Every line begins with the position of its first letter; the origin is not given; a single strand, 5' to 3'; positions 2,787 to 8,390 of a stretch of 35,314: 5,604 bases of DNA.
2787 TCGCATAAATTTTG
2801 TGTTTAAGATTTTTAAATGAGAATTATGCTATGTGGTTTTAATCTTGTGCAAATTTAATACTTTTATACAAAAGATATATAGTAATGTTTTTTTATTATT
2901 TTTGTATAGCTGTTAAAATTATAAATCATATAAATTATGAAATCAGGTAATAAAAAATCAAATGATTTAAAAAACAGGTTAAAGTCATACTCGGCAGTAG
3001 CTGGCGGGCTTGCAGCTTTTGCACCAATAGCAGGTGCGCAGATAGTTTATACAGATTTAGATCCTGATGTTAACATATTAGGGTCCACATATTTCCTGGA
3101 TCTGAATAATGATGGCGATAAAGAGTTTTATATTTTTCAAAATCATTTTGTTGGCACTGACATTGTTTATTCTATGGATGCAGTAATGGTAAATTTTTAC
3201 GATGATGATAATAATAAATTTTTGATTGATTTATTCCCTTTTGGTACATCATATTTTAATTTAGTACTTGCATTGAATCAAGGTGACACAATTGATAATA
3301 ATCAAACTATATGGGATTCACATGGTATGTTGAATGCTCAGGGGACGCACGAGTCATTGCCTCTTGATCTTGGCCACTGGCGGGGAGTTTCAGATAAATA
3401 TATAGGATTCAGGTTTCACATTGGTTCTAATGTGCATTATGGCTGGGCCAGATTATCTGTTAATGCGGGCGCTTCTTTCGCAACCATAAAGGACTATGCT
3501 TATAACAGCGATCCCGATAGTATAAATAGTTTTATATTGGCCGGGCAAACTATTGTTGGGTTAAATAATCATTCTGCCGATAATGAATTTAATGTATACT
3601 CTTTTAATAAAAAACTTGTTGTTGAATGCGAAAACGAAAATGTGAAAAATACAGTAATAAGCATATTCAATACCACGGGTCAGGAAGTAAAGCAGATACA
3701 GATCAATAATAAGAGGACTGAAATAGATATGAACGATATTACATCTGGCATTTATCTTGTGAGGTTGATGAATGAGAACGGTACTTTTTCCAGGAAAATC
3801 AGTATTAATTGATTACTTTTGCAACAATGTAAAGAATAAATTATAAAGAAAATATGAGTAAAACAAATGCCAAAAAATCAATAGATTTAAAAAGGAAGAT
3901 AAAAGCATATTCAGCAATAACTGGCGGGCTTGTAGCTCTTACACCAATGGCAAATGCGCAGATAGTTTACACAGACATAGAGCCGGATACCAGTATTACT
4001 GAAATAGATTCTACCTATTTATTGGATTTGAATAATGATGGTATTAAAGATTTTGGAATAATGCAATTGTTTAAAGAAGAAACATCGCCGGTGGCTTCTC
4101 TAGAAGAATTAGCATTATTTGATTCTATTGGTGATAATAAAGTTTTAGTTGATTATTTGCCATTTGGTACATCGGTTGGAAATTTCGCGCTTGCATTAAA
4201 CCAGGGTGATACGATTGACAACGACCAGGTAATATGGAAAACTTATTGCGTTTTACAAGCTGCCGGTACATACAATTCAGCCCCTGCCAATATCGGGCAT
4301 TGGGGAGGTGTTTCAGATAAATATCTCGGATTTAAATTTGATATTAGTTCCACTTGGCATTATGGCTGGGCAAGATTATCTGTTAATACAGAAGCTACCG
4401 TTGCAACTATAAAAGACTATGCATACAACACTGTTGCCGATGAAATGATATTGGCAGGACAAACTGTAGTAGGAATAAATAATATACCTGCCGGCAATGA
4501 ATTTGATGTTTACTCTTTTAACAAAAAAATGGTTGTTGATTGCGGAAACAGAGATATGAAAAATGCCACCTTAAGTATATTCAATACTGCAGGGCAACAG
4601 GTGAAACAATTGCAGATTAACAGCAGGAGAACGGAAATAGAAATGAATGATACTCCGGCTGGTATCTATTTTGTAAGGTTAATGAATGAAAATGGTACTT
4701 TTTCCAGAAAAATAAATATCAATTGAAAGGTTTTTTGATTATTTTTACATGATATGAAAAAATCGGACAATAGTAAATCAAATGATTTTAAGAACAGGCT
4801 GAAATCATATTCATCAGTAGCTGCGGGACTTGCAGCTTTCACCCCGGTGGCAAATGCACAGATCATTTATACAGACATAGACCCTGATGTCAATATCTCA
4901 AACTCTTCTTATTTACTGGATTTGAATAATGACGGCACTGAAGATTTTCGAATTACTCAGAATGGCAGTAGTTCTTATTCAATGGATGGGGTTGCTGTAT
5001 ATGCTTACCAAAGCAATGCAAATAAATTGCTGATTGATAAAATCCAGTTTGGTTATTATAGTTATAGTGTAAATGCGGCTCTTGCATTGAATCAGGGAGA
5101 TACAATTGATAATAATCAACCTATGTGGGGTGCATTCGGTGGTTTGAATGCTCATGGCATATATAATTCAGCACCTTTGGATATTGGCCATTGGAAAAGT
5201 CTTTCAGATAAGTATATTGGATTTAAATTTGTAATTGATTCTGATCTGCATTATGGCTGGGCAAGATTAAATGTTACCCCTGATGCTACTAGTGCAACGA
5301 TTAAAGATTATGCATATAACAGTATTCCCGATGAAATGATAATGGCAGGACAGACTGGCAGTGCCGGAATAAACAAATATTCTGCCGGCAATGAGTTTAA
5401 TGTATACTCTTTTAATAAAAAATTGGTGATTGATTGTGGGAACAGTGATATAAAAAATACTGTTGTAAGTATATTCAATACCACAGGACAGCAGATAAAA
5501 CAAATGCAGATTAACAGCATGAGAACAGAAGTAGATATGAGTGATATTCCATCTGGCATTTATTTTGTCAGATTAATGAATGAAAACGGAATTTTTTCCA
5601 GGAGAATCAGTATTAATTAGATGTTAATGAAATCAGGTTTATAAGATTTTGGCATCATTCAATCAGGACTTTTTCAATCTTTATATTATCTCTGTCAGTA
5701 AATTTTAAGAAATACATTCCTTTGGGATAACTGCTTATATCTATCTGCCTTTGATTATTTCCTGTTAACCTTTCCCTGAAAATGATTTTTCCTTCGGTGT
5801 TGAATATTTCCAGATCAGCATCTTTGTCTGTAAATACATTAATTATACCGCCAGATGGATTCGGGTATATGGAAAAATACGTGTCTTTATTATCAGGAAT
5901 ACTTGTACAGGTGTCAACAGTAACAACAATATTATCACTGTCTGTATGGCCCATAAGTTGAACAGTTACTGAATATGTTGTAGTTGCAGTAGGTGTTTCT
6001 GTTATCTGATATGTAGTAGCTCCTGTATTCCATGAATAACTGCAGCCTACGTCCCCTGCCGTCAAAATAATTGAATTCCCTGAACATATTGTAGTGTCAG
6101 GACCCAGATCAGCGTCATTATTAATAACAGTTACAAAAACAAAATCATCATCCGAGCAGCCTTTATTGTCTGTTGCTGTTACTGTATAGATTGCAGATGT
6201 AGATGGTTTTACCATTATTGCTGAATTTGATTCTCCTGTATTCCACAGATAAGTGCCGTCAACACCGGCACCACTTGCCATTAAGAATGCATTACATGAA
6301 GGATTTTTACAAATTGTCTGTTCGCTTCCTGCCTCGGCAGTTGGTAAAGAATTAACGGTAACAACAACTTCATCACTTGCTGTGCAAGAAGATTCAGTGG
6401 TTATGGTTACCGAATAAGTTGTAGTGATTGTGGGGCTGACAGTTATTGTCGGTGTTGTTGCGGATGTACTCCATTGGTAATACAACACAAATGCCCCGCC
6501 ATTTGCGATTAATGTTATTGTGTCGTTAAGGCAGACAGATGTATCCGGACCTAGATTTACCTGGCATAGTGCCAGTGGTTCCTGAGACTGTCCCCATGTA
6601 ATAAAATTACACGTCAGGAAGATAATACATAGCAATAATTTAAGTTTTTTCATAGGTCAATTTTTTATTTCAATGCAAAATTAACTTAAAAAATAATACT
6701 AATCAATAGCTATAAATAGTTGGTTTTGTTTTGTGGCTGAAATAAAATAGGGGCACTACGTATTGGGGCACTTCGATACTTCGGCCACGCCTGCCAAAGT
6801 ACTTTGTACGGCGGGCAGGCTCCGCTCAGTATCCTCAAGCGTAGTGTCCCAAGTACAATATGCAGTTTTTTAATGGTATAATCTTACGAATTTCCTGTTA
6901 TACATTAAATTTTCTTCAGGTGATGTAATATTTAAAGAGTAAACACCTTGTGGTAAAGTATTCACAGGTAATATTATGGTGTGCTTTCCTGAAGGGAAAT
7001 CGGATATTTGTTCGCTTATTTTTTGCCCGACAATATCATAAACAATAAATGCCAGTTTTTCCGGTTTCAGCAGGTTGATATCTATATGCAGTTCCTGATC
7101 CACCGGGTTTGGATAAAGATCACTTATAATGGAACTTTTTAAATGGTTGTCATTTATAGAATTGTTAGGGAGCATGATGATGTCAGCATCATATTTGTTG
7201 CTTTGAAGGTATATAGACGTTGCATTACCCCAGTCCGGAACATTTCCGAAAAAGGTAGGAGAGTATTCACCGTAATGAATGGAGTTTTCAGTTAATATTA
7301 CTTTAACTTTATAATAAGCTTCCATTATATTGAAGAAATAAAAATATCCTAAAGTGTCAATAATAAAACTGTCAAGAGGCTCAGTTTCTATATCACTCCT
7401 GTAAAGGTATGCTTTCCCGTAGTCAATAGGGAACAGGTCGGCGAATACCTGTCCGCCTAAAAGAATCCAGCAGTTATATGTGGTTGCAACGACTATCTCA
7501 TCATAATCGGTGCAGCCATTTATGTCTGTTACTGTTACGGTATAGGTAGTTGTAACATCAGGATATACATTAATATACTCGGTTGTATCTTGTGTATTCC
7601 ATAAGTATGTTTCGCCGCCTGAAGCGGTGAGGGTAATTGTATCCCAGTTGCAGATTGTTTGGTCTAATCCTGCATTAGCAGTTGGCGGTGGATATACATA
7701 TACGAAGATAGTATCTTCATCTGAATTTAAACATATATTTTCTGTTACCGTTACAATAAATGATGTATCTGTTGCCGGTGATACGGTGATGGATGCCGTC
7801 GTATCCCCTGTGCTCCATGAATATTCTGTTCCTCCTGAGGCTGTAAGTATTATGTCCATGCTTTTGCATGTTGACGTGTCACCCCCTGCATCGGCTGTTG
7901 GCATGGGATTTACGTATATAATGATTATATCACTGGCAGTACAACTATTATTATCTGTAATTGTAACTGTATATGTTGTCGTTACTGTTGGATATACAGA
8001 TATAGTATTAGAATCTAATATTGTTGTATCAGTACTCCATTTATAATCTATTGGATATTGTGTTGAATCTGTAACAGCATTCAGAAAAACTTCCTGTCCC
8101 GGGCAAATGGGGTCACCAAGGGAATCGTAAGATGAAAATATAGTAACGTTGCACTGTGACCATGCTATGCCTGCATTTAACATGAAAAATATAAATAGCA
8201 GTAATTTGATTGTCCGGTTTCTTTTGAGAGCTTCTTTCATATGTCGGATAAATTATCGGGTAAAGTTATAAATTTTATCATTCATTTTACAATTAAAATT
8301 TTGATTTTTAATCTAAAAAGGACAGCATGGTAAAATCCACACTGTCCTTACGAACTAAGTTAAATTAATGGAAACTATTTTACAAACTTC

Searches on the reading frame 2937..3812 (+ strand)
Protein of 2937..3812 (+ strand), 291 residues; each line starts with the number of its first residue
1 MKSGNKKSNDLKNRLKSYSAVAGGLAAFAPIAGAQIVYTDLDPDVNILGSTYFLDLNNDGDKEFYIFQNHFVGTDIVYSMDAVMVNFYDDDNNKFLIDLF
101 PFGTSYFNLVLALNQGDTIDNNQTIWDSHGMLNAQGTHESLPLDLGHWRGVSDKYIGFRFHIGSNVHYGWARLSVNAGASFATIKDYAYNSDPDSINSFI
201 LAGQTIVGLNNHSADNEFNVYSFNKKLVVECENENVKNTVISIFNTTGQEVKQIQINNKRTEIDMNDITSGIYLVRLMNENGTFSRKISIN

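Call 87: search_protein_families(library=pfam, proteins=[window:2937-3812:+], max_evalue=0.001)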
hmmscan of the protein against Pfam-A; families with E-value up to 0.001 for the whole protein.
window:2937-3812:+ (291 aa): 1 family
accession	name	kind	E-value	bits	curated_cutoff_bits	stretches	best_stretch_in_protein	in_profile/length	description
PF18962.6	Por_Secre_tail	-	1.2e-09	38.7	27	1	224-290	7-75/75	Secretion system C-terminal sorting domain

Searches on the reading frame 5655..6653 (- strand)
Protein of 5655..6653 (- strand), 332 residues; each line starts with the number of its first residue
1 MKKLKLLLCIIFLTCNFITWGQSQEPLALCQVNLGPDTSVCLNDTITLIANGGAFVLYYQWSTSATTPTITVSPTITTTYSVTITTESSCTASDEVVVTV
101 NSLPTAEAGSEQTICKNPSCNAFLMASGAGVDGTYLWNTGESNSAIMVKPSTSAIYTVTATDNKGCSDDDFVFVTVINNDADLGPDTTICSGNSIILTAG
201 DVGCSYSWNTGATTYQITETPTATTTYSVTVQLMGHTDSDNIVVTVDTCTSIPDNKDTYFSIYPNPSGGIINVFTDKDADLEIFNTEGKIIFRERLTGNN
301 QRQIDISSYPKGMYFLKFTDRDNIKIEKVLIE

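Call 7: search_protein_families(library=pfam, proteins=[window:5655-6653:-], max_evalue=0.01)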
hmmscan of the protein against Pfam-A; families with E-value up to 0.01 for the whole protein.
window:5655-6653:- (332 aa): 3 families
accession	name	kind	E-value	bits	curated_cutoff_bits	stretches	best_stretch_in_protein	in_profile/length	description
PF18962.6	Por_Secre_tail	-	2e-18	66.9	27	1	262-331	1-75/75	Secretion system C-terminal sorting domain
PF19081.6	Ig_7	-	0.0022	18.7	27.3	0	37-103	9-83/84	Ig-like domain CHU_C associated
PF22352.2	K319L-like_PKD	-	0.0043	17.5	27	0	153-176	61-84/84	K319L-like, PKD domain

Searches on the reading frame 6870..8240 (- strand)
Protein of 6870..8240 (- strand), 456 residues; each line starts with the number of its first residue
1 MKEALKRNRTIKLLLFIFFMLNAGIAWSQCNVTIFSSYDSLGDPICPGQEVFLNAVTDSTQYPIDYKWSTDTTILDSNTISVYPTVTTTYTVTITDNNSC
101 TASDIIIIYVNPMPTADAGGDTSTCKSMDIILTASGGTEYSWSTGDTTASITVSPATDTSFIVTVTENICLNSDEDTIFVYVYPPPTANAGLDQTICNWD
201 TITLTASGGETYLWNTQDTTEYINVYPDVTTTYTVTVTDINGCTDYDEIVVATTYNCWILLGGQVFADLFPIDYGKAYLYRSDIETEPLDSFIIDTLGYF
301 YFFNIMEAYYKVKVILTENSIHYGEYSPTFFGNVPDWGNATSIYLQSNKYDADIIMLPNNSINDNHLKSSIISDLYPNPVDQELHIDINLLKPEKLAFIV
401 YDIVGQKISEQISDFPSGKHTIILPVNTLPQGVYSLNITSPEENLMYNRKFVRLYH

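Call 7: search_protein_families(library=pfam, proteins=[window:6870-8240:-], max_evalue=0.01)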
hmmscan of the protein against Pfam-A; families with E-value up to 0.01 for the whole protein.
window:6870-8240:- (456 aa): 2 families
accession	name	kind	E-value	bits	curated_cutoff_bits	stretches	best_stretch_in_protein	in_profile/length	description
PF18962.6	Por_Secre_tail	-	4.7e-09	36.9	27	1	375-446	1-70/75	Secretion system C-terminal sorting domain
PF18911.6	PKD_4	-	0.0046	17.4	27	0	111-150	1-47/85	PKD domain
